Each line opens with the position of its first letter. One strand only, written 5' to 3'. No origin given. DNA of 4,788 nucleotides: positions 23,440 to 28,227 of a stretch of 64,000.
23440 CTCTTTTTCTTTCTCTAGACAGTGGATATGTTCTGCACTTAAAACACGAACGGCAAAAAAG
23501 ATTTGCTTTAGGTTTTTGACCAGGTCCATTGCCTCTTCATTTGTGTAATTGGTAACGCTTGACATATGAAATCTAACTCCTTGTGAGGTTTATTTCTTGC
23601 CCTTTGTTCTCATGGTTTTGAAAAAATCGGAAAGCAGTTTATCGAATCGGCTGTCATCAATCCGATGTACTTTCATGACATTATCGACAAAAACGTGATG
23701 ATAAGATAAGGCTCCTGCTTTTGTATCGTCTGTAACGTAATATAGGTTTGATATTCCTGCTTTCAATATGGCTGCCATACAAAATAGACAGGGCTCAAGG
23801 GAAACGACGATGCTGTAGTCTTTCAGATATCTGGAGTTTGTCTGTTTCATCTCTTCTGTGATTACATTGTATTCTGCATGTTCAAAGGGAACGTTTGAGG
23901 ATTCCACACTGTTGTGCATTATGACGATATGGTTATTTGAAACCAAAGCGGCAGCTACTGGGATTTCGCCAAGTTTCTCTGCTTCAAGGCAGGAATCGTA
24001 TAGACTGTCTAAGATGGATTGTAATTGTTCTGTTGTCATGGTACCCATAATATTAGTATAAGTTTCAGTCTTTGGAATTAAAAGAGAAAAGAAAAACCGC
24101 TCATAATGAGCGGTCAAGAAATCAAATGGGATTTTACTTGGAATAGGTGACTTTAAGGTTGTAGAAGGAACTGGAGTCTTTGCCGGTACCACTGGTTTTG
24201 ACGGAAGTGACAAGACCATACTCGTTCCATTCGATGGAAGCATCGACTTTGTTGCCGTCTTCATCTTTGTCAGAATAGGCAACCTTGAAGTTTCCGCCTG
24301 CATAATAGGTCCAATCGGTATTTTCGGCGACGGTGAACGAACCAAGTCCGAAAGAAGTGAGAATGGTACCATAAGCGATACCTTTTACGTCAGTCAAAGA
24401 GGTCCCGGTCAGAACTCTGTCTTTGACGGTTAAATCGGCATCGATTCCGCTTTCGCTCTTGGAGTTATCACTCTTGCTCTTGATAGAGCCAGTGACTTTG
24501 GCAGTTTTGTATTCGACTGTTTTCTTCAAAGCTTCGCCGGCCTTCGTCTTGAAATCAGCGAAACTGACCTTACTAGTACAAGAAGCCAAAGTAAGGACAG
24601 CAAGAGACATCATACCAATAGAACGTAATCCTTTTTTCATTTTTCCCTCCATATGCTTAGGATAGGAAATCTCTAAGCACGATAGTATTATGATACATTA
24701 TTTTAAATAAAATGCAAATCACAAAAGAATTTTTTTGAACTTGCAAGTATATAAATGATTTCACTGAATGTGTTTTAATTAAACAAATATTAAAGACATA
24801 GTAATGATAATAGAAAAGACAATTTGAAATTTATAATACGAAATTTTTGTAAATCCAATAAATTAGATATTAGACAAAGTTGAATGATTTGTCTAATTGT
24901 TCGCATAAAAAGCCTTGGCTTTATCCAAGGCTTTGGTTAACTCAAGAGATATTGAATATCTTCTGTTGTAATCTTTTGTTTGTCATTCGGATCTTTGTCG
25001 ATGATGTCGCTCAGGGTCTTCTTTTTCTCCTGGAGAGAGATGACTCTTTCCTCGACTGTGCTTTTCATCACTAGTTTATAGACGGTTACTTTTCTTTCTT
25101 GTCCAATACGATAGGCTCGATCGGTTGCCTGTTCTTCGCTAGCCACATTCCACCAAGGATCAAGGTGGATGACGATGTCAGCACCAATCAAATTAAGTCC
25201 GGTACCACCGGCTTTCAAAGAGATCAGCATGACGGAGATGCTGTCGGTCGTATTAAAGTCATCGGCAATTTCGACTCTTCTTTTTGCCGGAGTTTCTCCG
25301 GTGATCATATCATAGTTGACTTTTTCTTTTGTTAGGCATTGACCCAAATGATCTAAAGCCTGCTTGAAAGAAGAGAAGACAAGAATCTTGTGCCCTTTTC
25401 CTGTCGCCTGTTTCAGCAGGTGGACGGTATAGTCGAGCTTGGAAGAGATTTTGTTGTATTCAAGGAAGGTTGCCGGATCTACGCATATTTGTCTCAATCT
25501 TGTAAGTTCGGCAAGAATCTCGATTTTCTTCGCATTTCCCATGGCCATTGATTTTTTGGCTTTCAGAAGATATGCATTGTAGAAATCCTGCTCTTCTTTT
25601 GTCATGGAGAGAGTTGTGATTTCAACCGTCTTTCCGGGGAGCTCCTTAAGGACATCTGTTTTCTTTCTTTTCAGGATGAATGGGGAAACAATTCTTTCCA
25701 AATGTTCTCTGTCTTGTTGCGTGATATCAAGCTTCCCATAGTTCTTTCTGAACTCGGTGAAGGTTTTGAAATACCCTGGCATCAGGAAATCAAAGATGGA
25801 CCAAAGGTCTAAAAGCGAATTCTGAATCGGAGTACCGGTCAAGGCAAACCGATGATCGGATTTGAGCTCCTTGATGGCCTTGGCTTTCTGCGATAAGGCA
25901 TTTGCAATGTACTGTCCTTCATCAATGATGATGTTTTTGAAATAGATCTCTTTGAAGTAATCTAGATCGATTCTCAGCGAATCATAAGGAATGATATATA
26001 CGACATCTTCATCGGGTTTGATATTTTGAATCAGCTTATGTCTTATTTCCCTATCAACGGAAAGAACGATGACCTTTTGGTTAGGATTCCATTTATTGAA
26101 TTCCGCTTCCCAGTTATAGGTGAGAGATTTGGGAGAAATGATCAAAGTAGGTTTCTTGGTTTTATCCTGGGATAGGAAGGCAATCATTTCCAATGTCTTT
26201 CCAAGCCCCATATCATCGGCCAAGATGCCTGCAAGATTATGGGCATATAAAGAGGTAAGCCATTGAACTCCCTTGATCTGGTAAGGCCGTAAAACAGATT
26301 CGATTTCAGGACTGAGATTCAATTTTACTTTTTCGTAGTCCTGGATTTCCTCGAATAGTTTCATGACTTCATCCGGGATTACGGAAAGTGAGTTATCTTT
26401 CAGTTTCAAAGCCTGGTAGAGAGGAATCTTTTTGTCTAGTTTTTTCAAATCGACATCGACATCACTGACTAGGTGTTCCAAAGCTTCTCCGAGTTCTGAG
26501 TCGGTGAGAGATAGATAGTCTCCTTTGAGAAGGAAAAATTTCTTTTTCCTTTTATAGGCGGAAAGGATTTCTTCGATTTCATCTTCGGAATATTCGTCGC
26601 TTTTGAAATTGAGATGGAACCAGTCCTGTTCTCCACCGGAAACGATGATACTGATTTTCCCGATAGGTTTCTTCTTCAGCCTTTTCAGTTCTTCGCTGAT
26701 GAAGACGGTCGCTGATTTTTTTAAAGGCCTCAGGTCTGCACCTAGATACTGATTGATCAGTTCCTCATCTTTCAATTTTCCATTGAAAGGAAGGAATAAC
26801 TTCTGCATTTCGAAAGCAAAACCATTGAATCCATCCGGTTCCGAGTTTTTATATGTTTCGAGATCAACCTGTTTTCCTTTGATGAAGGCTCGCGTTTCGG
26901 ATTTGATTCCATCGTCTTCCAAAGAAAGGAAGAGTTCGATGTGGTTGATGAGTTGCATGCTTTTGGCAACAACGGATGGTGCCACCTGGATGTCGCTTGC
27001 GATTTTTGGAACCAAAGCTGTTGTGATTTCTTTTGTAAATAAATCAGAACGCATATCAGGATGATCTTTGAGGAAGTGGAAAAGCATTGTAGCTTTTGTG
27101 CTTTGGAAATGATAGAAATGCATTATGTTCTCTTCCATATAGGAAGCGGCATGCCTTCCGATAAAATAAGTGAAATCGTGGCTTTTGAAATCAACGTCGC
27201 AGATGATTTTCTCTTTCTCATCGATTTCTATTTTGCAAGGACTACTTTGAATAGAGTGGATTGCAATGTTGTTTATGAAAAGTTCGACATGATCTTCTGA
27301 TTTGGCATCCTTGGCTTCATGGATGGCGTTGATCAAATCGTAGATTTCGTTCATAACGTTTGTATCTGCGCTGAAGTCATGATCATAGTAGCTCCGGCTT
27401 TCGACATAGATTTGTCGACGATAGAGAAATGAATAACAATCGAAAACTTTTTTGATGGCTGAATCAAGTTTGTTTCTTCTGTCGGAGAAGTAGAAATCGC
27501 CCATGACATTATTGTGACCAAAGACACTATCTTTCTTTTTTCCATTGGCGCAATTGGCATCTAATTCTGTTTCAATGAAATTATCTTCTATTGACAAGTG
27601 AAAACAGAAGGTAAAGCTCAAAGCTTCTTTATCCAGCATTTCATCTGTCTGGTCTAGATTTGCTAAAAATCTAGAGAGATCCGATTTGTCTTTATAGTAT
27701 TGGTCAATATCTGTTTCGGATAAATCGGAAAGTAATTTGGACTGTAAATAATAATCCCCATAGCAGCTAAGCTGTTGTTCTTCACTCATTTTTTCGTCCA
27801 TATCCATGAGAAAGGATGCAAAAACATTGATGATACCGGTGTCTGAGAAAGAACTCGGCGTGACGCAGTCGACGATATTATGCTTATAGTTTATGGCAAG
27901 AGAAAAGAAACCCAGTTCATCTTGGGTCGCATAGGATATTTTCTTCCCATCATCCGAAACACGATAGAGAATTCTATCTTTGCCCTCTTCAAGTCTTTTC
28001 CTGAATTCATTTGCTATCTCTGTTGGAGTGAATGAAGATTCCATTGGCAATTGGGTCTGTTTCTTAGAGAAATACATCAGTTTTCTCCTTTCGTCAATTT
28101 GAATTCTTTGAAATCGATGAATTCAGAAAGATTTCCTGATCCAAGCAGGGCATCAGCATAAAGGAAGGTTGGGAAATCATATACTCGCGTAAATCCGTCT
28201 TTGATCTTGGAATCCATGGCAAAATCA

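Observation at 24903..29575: Translationally coupled SWIM zinc-finger protein plus SNF2 helicase operon (YwqB/YwqA-like): an uncharacterised DNA-targeting module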

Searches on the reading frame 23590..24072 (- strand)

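Call 51: search_protein_families(library=pfam, proteins=[window:23590-24072:-], max_evalue=0.001)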
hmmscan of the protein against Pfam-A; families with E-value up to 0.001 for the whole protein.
window:23590-24072:- (160 aa): 3 families
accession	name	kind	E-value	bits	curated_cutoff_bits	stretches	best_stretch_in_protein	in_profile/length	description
PF00383.29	dCMP_cyt_deam_1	-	6.3e-17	61.8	25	1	16-113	3-101/102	Cytidine and deoxycytidylate deaminase zinc-binding region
PF14437.12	MafB19-deam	-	1.1e-16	61.4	27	1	22-155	8-142/142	MafB19-like deaminase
PF14439.12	Bd3614-deam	-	1.1e-05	25.8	38.5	1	39-124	10-98/113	Bd3614-like deaminase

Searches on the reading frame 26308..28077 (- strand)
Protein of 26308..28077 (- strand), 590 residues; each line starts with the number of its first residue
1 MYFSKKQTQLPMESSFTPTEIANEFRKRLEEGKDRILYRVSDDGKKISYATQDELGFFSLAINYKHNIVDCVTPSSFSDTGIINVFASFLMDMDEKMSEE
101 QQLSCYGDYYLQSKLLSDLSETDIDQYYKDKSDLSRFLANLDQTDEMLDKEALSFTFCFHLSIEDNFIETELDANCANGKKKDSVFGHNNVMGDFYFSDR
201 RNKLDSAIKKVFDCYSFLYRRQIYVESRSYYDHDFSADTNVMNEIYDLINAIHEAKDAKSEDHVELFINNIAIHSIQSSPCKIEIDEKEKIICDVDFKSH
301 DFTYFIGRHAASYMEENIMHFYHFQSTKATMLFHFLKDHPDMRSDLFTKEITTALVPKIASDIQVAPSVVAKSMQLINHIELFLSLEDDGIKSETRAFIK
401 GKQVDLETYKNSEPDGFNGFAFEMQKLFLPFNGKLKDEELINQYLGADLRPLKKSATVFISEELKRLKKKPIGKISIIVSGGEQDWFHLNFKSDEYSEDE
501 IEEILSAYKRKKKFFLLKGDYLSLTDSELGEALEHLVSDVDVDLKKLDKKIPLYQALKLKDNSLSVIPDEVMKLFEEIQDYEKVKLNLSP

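Call 75: search_dna_similar(query=window:26308-28077:-, collection=plasmids, mode=protein, max_evalue=0.001, max_rows=15)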
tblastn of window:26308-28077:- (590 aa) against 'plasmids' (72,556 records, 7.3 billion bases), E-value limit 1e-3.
No match.

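Call 76: search_dna_similar(query=window:26308-28077:-, collection=phages, mode=protein, max_evalue=0.001, max_rows=15)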
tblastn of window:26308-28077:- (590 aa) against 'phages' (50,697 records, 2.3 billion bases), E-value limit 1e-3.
No match.
